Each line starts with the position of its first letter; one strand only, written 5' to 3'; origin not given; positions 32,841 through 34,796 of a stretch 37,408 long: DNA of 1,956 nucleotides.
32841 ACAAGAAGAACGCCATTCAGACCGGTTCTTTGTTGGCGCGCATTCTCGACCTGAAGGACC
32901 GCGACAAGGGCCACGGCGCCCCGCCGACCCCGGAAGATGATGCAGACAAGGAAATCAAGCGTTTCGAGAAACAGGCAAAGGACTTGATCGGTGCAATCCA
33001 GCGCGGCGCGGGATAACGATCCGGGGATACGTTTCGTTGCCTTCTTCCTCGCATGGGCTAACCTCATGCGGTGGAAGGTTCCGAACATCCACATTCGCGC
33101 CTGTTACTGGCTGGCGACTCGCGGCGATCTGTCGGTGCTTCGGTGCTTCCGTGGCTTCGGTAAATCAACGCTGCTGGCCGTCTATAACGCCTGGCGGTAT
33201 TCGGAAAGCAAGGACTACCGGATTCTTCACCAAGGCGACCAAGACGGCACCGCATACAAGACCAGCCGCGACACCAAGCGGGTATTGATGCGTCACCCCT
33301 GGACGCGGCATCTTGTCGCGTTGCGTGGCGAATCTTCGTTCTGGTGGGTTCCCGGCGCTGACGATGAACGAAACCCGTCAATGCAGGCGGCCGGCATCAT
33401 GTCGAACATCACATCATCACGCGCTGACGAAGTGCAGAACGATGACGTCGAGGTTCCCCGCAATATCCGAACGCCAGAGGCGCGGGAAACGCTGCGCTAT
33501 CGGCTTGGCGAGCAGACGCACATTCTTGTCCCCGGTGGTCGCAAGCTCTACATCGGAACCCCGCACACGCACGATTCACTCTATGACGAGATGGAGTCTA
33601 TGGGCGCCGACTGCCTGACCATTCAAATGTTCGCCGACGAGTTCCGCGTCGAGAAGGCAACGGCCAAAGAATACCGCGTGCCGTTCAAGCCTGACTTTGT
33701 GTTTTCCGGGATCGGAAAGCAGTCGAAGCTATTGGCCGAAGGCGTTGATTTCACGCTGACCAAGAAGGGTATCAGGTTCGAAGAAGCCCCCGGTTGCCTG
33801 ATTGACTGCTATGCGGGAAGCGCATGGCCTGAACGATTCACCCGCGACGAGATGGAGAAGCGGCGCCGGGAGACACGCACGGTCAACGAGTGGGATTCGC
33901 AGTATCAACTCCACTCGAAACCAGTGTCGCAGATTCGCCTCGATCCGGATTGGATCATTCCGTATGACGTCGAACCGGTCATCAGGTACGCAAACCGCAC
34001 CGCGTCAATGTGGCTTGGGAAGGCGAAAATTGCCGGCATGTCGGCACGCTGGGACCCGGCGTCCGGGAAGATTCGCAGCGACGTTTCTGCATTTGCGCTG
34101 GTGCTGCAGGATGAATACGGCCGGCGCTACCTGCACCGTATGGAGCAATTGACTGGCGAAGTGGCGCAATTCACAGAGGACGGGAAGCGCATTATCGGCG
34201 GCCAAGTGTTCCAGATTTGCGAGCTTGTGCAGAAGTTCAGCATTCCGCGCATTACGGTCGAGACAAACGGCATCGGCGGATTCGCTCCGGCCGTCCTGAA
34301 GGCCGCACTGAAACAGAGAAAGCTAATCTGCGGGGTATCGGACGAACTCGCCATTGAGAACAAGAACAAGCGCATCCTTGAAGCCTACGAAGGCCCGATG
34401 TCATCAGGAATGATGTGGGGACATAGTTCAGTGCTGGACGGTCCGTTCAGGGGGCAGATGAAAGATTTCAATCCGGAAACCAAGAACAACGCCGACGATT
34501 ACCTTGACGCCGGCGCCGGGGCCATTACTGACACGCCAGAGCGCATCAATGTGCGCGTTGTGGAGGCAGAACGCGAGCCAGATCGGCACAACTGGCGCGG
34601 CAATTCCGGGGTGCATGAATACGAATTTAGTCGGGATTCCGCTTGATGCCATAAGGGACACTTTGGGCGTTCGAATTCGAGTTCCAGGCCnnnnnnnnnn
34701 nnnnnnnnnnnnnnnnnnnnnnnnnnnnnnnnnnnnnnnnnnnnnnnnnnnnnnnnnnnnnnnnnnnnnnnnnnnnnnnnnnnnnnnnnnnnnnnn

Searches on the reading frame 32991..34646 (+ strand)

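Call 73: search_protein_families(library=pfam, proteins=[window:32991-34646:+], max_evalue=0.001)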
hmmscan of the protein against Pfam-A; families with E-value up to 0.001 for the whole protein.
window:32991-34646:+ (551 aa): 1 family
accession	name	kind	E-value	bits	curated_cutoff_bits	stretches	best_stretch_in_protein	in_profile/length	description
PF22530.2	Terminase-T7_RNaseH-like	-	1.9e-05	25.3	27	1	404-471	38-104/108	Terminase Bacteriophage T7, Ribonuclease H-like domain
